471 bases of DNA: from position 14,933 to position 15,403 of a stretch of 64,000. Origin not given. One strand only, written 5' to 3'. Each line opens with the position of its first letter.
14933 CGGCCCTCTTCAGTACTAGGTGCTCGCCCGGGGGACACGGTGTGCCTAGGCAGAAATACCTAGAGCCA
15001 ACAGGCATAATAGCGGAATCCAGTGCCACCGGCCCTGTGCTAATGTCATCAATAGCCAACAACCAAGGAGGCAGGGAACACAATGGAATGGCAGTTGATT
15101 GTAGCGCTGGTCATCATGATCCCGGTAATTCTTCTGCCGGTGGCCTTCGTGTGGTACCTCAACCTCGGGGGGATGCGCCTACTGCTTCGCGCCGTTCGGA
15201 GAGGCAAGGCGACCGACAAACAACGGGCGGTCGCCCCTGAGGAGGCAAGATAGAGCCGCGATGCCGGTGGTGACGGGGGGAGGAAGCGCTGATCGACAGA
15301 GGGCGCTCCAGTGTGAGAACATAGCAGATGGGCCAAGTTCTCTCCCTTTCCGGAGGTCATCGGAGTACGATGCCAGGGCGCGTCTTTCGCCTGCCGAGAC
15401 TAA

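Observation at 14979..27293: Duplicated small membrane-protein module: a shared palindromic upstream motif, one copy co-translated with a Cys-rich protein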

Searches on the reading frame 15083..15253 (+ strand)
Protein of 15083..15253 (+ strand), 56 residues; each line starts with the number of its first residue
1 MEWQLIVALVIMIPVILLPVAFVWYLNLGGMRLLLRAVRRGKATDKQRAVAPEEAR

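Call 4: search_protein_families(library=ncbifam, proteins=[window:15083-15253:+], max_evalue=1)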
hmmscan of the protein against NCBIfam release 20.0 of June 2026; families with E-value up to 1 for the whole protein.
window:15083-15253:+ (56 aa): 1 family
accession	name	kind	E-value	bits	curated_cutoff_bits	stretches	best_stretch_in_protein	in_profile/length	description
NF002356.0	PRK01318.2-3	equivalog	0.0071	14.8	460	1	5-39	376-410/627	membrane protein insertase YidC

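Call 5: search_protein_families(library=pfam, proteins=[window:15083-15253:+], max_evalue=1)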
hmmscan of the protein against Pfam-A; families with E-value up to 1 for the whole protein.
window:15083-15253:+ (56 aa): 0 families

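Call 22: find_related_loci(query=A2, collection=genome_contigs, flank=8000)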
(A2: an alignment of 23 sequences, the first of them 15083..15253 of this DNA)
Query A2 (56 aa) in genome_contigs; peptide patterns used: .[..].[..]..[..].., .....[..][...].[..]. (x = any residue, [..] = any of these).
225 stretches matched a pattern; 179 encode a relative of the query (tblastn E <= 1e-3); the best 80 are kept; 79 distinct loci.
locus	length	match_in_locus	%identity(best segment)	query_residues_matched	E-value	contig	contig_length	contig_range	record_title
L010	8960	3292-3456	77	1-56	1e-18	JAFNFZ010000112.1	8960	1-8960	MAG: Chloroflexota bacterium isolate bin_27 PROKKA_contig000112, whole genome shotgun sequence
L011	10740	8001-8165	64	1-55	1e-18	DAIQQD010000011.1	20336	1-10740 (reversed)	MAG TPA_asm: Chloroflexota bacterium isolate CTOTU25591 NODE_787_length_20336_cov_9.873182, whole genome shotgun sequenc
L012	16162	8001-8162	54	1-54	6e-17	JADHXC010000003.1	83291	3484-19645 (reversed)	MAG: Dehalococcoidales bacterium isolate BS750m-G43 BS-750m-C120, whole genome shotgun sequence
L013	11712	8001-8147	63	1-49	9e-17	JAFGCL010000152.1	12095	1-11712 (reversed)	MAG: Dehalococcoidia bacterium isolate Zod_Metabat.1111 k87_8006435, whole genome shotgun sequence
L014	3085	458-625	55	1-56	4e-16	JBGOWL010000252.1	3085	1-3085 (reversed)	MAG: Dehalococcoidia bacterium isolate OBJ_0618_130150_93 k141_7014212_length_3085_cov_14.0000, whole genome shotgun seq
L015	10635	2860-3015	54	1-52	4e-16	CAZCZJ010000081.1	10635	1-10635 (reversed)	MAG TPA_asm: uncultured Dehalococcoidaceae bacterium isolate binchicken_co89_602 genome assembly, contig: NODE_12505_len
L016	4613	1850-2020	56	1-55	4e-16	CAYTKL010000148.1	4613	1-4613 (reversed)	MAG TPA_asm: uncultured Dehalococcoidales bacterium isolate binchicken_co334_272 genome assembly, contig: NODE_38856_len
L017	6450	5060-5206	61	1-49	7e-16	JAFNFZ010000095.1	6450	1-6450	MAG: Chloroflexota bacterium isolate bin_27 PROKKA_contig000095, whole genome shotgun sequence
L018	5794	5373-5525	55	1-51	1e-15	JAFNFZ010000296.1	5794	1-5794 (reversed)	MAG: Chloroflexota bacterium isolate bin_27 PROKKA_contig000296, whole genome shotgun sequence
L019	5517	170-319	60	1-50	1e-15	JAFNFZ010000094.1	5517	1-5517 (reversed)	MAG: Chloroflexota bacterium isolate bin_27 PROKKA_contig000094, whole genome shotgun sequence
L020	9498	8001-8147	61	1-49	1e-15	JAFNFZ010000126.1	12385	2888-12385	MAG: Chloroflexota bacterium isolate bin_27 PROKKA_contig000126, whole genome shotgun sequence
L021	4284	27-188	52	1-54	2e-15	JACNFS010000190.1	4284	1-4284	MAG: Dehalococcoidia bacterium isolate NIOZ-UU108 NIOZ-UU_NODE_27671_length_4284_cov_7.00024, whole genome shotgun seque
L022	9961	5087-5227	62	1-47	2e-15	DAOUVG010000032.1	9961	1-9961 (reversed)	MAG TPA_asm: Dehalococcoidales bacterium isolate CSMAG_843 CSMAG_843_k141_531966_length_9961_cov_8.5104, whole genome sh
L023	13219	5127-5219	81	1-31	2e-15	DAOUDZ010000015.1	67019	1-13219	MAG TPA_asm: Dehalococcoidales bacterium isolate N2_89 k133_1784854, whole genome shotgun sequence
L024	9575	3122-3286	55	1-55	2e-15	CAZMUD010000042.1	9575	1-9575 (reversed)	MAG TPA_asm: uncultured Dehalococcoidales bacterium isolate binchicken_co196_370 genome assembly, contig: NODE_9378_leng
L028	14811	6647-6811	54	1-56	4e-15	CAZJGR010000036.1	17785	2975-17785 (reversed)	MAG TPA_asm: uncultured Dehalococcoidaceae bacterium isolate binchicken_co376_99 genome assembly, contig: NODE_3103_leng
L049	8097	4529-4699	56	1-56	6e-14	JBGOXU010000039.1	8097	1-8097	MAG: Dehalococcoidia bacterium isolate OBJ_0618_130150_6 k141_2159474_length_8097_cov_16.2851, whole genome shotgun sequ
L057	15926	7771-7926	48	1-52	1e-13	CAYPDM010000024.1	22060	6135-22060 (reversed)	MAG TPA_asm: uncultured Dehalococcoidaceae bacterium isolate binchicken_co89_632 genome assembly, contig: NODE_3985_leng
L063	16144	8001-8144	48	1-48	2e-13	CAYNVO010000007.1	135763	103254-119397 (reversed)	MAG TPA_asm: uncultured Dehalococcoidales bacterium isolate SRP178699_co1_561 genome assembly, contig: NODE_49_length_13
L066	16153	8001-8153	57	1-50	2e-13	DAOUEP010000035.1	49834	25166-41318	MAG TPA_asm: Dehalococcoidales bacterium isolate N6_293 k139_1574801, whole genome shotgun sequence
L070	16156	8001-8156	52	1-51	3e-13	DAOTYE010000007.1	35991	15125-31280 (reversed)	MAG TPA_asm: Dehalococcoidales bacterium isolate H23_307 k115_871697, whole genome shotgun sequence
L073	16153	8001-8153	52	1-54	3e-13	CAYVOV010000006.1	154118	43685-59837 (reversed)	MAG TPA_asm: uncultured Dehalococcoidales bacterium isolate binchicken_co178_22 genome assembly, contig: NODE_193_length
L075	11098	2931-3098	46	1-56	3e-13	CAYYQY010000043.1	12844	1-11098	MAG TPA_asm: uncultured Dehalococcoidales bacterium isolate binchicken_co9_207 genome assembly, contig: NODE_1993_length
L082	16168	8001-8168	45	1-56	6e-13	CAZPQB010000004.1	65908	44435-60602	MAG TPA_asm: uncultured Dehalococcoidaceae bacterium isolate SRP214966_co4_72 genome assembly, contig: NODE_188_length_6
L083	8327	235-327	77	1-31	7e-13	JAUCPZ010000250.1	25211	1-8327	MAG: Dehalococcoidia bacterium isolate Bin_016 k127_712237, whole genome shotgun sequence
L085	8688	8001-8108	72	1-36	7e-13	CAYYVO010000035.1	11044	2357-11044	MAG TPA_asm: uncultured Dehalococcoidaceae bacterium isolate SRP068000_co4_481 genome assembly, contig: NODE_8884_length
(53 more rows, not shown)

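Call 33: search_protein_families(library=pfam, proteins=[L083:667-2031:+, L057:6886-7551:-, L085:4477-6651:-, L075:3736-4551:+, L073:9164-10036:+, L049:5620-6783:+, L082:10571-11932:+, L057:9119-9349:+, L028:7219-7455:+, L082:11979-13655:+], max_evalue=0.001)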
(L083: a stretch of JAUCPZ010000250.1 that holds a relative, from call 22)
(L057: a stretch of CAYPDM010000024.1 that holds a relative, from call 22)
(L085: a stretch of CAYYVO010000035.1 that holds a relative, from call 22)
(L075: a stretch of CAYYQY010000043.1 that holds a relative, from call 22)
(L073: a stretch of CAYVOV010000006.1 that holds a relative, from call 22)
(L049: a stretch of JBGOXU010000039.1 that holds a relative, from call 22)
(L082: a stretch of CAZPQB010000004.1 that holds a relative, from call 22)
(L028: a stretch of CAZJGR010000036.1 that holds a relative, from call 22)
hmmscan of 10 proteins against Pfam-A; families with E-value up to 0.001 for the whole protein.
L083:667-2031:+ (454 aa): 5 families
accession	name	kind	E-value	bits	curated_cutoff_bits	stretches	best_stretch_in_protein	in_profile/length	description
PF02518.31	HATPase_c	-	1.7e-31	109.4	26.4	1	336-445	2-110/111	Histidine kinase-, DNA gyrase B-, and HSP90-like ATPase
PF00512.31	HisKA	-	4.2e-14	52.8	26.9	1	224-291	2-66/66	His Kinase A (phospho-acceptor) domain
PF13581.12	HATPase_c_2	-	0.00011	22.6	27.4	1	337-412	29-104/127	Histidine kinase-like ATPase domain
PF13589.12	HATPase_c_3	-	0.00022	21.7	25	1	340-412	3-77/137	Histidine kinase-, DNA gyrase B-, and HSP90-like ATPase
PF13188.13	PAS_8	-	0.00058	20.1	21.8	0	108-158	4-55/65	PAS domain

L057:6886-7551:- (221 aa): 2 families
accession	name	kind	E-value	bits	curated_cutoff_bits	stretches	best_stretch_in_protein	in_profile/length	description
PF00072.30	Response_reg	-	4e-30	104.7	30.2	1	6-118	1-111/111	Response regulator receiver domain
PF00196.25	GerE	-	2.5e-19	69.1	23.5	1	154-209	2-57/57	Bacterial regulatory proteins, luxR family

L085:4477-6651:- (724 aa): 3 families
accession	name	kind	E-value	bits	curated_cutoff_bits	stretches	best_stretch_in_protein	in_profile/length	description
PF00384.28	Molybdopterin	-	2.7e-48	165.2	24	1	71-497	1-351/353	Molybdopterin oxidoreductase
PF04879.21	Molybdop_Fe4S4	-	5.4e-19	68.4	22.7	1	14-68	1-55/55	Molybdopterin oxidoreductase Fe4S4 domain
PF01568.27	Molydop_binding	-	4.3e-18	65.8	26.8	1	598-712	3-105/110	Molydopterin dinucleotide binding domain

L075:3736-4551:+ (271 aa): 13 families
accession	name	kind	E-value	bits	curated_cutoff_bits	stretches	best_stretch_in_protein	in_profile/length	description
PF13247.11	Fer4_11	-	4.5e-26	91.4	26.2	1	66-163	3-100/100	4Fe-4S dicluster domain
PF12838.12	Fer4_7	-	1.2e-14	55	27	2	72-119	1-52/52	4Fe-4S dicluster domain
PF12837.12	Fer4_6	-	6.8e-11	42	25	2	98-119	2-23/24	4Fe-4S binding domain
PF12797.12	Fer4_2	-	1.9e-10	40.4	24.5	2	97-117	2-22/22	4Fe-4S binding domain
PF00037.32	Fer4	-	7e-10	38.8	21.1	1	98-120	1-23/24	4Fe-4S binding domain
PF13187.11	Fer4_9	-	7.4e-10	39.1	27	2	104-157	1-51/52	4Fe-4S dicluster domain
PF13237.11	Fer4_10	-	1.4e-09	38.2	25.5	2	98-154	2-53/53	4Fe-4S dicluster domain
PF14697.11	Fer4_21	-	5.6e-06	26.8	35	1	72-117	7-53/59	4Fe-4S dicluster domain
PF13484.11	Fer4_16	-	2.2e-05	25.5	30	0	102-117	50-65/66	4Fe-4S double cluster binding domain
PF12800.12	Fer4_4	-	7.3e-05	23.2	24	0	103-118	2-17/17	4Fe-4S binding domain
PF13183.11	Fer4_8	-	0.00013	22.8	27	0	9-88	2-67/68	4Fe-4S dicluster domain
PF12798.12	Fer4_3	-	0.00022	22.3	27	0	105-119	1-15/15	4Fe-4S binding domain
PF25160.1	LdpA_Fe-S-bd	-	0.00058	20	27.6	0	75-118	4-41/49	LdpA Fe-S cluster-binding domain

L073:9164-10036:+ (290 aa): 1 family
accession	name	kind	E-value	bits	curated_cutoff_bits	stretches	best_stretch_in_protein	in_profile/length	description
PF02754.22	CCG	-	2.5e-29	101.6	20.6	2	149-237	1-85/85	Cysteine-rich domain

L049:5620-6783:+ (387 aa): 1 family
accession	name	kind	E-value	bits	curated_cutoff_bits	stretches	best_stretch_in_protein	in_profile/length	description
PF03916.19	NrfD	-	4.6e-22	79.5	25.8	1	39-324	3-304/313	Polysulphide reductase, NrfD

L082:10571-11932:+ (453 aa): 12 families
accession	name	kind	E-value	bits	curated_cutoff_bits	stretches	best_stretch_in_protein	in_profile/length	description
PF12838.12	Fer4_7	-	2.6e-17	63.5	27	2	387-433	1-52/52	4Fe-4S dicluster domain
PF00037.32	Fer4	-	1.2e-15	57.1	21.1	2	413-435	2-24/24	4Fe-4S binding domain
PF12837.12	Fer4_6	-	2.8e-13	49.5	25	2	411-434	1-24/24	4Fe-4S binding domain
PF13237.11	Fer4_10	-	2.7e-11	43.7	25.5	1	382-430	3-53/53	4Fe-4S dicluster domain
PF14697.11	Fer4_21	-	2.8e-11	43.8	35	1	381-434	1-57/59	4Fe-4S dicluster domain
PF12797.12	Fer4_2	-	7.7e-11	41.7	24.5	2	37-55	3-21/22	4Fe-4S binding domain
PF13484.11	Fer4_16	-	3e-10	41.2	30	1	419-443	2-28/66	4Fe-4S double cluster binding domain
PF13187.11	Fer4_9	-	4.8e-10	39.8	27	1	387-434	1-52/52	4Fe-4S dicluster domain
PF25160.1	LdpA_Fe-S-bd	-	3.4e-08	33.6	27.6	1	392-437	7-46/49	LdpA Fe-S cluster-binding domain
PF13534.11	Fer4_17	-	0.00012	23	22.2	0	42-58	44-60/61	4Fe-4S dicluster domain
PF17179.9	Fer4_22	-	0.00022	22.5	27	0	28-57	65-94/95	4Fe-4S dicluster domain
PF12800.12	Fer4_4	-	0.00066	20.3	24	0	418-432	3-17/17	4Fe-4S binding domain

L057:9119-9349:+ (76 aa): 1 family
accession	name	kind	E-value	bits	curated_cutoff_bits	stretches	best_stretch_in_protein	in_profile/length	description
PF13396.11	PLDc_N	-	0.00071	19.9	23.3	0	19-59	7-40/42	Phospholipase_D-nuclease N-terminal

L028:7219-7455:+ (78 aa): 0 families

L082:11979-13655:+ (558 aa): 12 families
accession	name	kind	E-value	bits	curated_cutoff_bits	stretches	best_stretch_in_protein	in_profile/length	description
PF07992.20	Pyr_redox_2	-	4.2e-64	217.2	26.1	1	105-382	2-278/291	Pyridine nucleotide-disulphide oxidoreductase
PF00070.33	Pyr_redox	-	3.8e-21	75.8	22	1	244-321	2-80/82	Pyridine nucleotide-disulphide oxidoreductase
PF13738.12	Pyr_redox_3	-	3.8e-14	53.1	30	1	176-374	103-305/305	Pyridine nucleotide-disulphide oxidoreductase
PF02852.28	Pyr_redox_dim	-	1.9e-13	51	25.3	1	425-524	6-103/110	Pyridine nucleotide-disulphide oxidoreductase, dimerisation domain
PF03486.20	HI0933_like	-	2.9e-08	33.9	50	0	290-497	116-202/244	HI0933-like protein Rossmann domain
PF01134.28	GIDA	-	3.3e-07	30.2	22.1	0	243-282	1-41/391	Glucose inhibited division protein A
PF01262.27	AlaDh_PNT_C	-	3.5e-07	30.3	23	1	86-132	10-57/214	Alanine dehydrogenase/PNT, C-terminal domain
PF01266.30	DAO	-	1.4e-06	28.6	27.9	1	243-271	1-29/353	FAD dependent oxidoreductase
PF12831.13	FAD_oxidored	-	2.2e-06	27.6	27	0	106-129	2-25/416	FAD dependent oxidoreductase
PF00890.30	FAD_binding_2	-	5e-06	26.4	20.4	0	243-272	1-30/414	FAD binding domain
PF13450.12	NAD_binding_8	-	3.3e-05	24.5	21.9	0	246-277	1-31/68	NAD(P)-binding Rossmann-like domain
PF13434.12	Lys_Orn_oxgnase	-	0.00024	20.8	21.3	1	198-266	149-213/339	L-lysine 6-monooxygenase/L-ornithine 5-monooxygenase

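Call 40: search_protein_representatives(alignment_id=A2)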
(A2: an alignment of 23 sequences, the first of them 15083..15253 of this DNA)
Query: 23 sequences, 58 profile positions. Proteins with E-value up to 0.001 (for the whole library): 509; up to 1e-10: 275; up to 1e-30: 1. The best 150 are listed.
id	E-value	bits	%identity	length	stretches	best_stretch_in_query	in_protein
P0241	9.8e-31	121.6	-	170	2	1-52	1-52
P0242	1.9e-27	111.1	-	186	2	1-47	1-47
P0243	3.8e-26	106.9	-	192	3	1-37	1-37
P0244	1.1e-25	105.5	-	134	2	1-42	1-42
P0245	2.2e-25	104.5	-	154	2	1-53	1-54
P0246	3.2e-25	103.9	-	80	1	1-51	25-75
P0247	5.5e-25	103.2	-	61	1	1-55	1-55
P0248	1.3e-24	102.0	-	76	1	1-55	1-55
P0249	3.4e-24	100.7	-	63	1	1-57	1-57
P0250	4.6e-24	100.2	-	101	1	1-56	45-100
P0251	1.4e-23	98.7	-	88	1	1-52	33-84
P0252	1.8e-23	98.3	-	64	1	1-52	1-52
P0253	1.9e-23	98.3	-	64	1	1-50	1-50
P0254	2.8e-23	97.7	-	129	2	1-47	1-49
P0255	6.5e-23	96.5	-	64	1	1-54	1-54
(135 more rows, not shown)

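Call 46: search_protein_families(library=pfam, proteins=[L057:8302-9024:+, L057:5400-6851:-, L066:565-1092:-, L028:5805-6212:+, L028:10257-11042:+, L063:12436-13407:+, L063:13404-14864:+, L013:6780-7454:+, L070:639-899:+], max_evalue=0.01)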
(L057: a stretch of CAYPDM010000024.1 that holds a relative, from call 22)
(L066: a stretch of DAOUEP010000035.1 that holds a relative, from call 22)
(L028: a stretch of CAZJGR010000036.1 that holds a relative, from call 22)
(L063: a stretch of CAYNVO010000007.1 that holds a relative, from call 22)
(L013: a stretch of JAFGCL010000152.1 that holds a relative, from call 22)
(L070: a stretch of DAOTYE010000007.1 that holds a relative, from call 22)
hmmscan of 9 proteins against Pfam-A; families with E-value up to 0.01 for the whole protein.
L057:8302-9024:+ (240 aa): 5 families
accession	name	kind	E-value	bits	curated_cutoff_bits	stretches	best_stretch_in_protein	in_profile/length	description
PF00989.32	PAS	-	1.7e-05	25.3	22.6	1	134-234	3-113/113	PAS fold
PF13426.13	PAS_9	-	4.3e-05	24.2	27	1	143-236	2-103/103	PAS domain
PF08448.16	PAS_4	-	6.3e-05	23.6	23.1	1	139-237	2-108/110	PAS fold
PF13188.13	PAS_8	-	0.00012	22.3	21.8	1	136-166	5-35/65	PAS domain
PF13493.11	DUF4118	-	0.0054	16.9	28.4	0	50-119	29-103/107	Domain of unknown function (DUF4118)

L057:5400-6851:- (483 aa): 9 families
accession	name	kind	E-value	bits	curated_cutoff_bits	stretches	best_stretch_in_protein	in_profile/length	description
PF00989.32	PAS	-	4.3e-16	59.4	22.6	1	147-258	1-113/113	PAS fold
PF02518.31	HATPase_c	-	1.7e-14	54.6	26.4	1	389-482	3-108/111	Histidine kinase-, DNA gyrase B-, and HSP90-like ATPase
PF07730.19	HisKA_3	-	3.4e-13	50.4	24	1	282-349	1-68/68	Histidine kinase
PF13426.13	PAS_9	-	4.8e-11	43.3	27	1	158-260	2-103/103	PAS domain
PF08448.16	PAS_4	-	1.4e-10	41.8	23.1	1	153-263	1-110/110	PAS fold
PF13188.13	PAS_8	-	1.5e-10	41.1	21.8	1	147-188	1-43/65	PAS domain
PF08447.18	PAS_3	-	1.5e-06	28.8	25.6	1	170-246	2-80/89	PAS fold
PF13581.12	HATPase_c_2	-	0.00028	21.3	27.4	1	379-452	19-103/127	Histidine kinase-like ATPase domain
PF05231.19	MASE1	-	0.0032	17.1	29.8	1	21-123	199-286/299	MASE1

L066:565-1092:- (175 aa): 1 family
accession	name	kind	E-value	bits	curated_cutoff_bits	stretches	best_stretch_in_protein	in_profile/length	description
PF00156.33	Pribosyltran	-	1.8e-27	96.1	26.3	1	15-159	10-156/158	Phosphoribosyl transferase domain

L028:5805-6212:+ (135 aa): 0 families

L028:10257-11042:+ (261 aa): 4 families
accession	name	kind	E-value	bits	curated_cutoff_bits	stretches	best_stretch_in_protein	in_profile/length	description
PF13561.12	adh_short_C2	-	3.1e-62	210.7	27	1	15-257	6-236/236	Enoyl-(Acyl carrier protein) reductase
PF00106.31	adh_short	-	1.3e-58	198.2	26.6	1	6-190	1-184/195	short chain dehydrogenase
PF08659.16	KR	-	1.8e-14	54.5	22.6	1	9-159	4-153/180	KR domain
PF01370.27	Epimerase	-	0.00039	20.3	20.9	1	9-120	2-103/240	NAD dependent epimerase/dehydratase family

L063:12436-13407:+ (323 aa): 1 family
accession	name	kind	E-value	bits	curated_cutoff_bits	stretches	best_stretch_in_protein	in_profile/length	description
PF01058.29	Oxidored_q6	-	2e-21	76.5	27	1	18-183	1-127/128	NADH ubiquinone oxidoreductase, 20 Kd subunit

L063:13404-14864:+ (486 aa): 1 family
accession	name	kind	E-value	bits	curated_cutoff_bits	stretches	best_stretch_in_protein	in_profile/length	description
PF00374.24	NiFeSe_Hases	-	2e-33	116.6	25.8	2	39-117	1-79/508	Nickel-dependent hydrogenase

L013:6780-7454:+ (224 aa): 2 families
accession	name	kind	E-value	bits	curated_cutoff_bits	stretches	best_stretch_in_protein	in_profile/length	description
PF01292.26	Ni_hydr_CYTB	-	6.9e-23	81.8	30.1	1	8-191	1-179/179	Prokaryotic cytochrome b561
PF14358.11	DUF4405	-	0.0073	17.3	26.7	0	17-62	3-57/66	Domain of unknown function (DUF4405)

L070:639-899:+ (86 aa): 0 families

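Call 73: list_cluster_members(proteins=[window:15083-15253:+, P0001, P0121, P0097, P0045, P0018])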
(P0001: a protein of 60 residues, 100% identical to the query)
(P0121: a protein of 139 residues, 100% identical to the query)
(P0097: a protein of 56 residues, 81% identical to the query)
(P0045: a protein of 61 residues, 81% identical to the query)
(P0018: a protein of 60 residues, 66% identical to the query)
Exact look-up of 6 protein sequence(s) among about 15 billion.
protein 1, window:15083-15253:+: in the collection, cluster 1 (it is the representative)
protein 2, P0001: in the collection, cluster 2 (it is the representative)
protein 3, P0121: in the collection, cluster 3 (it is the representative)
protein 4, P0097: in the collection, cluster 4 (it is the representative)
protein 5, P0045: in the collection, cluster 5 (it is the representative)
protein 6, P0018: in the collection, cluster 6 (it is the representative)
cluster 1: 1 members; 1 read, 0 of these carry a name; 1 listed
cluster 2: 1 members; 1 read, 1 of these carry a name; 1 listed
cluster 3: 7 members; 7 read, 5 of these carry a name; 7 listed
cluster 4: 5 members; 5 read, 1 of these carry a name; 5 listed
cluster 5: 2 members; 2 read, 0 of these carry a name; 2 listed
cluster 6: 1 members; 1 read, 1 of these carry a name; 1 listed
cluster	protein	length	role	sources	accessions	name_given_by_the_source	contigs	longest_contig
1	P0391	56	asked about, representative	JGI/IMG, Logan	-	-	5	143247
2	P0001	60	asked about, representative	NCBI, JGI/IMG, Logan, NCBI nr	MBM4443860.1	MAG: hypothetical protein FJ020_00980 [Chloroflexi bacterium] | hypothetical protein [Chloroflexota bacterium]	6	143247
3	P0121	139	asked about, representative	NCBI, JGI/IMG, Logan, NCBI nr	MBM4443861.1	MAG: hypothetical protein FJ020_00985 [Chloroflexi bacterium] | hypothetical protein [Chloroflexota bacterium]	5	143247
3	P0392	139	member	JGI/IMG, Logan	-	hypothetical protein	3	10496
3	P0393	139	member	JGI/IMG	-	hypothetical protein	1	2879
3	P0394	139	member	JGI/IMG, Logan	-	hypothetical protein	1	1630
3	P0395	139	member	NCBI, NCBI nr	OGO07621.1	MAG: hypothetical protein A2Y61_05170 [Chloroflexi bacterium RBG_13_60_13]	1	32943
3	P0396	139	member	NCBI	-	-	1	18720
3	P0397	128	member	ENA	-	-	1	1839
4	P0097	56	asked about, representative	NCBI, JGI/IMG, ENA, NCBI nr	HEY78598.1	MAG TPA: hypothetical protein G4O09_05735 [Dehalococcoidia bacterium] | hypothetical protein [Dehalococcoidia bacterium]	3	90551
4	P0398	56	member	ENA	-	-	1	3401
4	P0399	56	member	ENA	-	-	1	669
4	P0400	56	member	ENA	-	-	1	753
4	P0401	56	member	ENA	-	-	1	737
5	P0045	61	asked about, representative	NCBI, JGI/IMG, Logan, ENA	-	-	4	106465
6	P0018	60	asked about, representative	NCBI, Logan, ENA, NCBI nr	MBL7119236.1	MAG: hypothetical protein ISS53_00970 [Dehalococcoidia bacterium] | hypothetical protein [Dehalococcoidia bacterium]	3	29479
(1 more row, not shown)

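Call 82: search_solved_structures(query=A2, max_evalue=10)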
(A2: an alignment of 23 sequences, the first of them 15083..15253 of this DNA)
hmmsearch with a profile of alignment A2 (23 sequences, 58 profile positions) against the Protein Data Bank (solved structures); distinct sequences matched with E-value up to 10: 2.
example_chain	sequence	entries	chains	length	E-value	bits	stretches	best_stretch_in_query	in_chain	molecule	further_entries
9kqb_K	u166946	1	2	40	1.2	12.4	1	6-29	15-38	Photosystem II reaction center protein K (psbK)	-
1izl_K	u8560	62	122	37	3.2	11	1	12-29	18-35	Photosystem II: Subunit PsbK | Photosystem II reaction center protein K | Photosystem II PsbK protein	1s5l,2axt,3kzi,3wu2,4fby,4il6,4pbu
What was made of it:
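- On Any curated protein family (Pfam-A, NCBIfam) for the small membrane protein: No PDB chain matches; the best is PsbK at E = 1.2 (call 82).
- No match to NapE, TorE, CcoQ, CydX or TatA models (calls 4, 5), and none to any chain of a solved complex (call 82).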
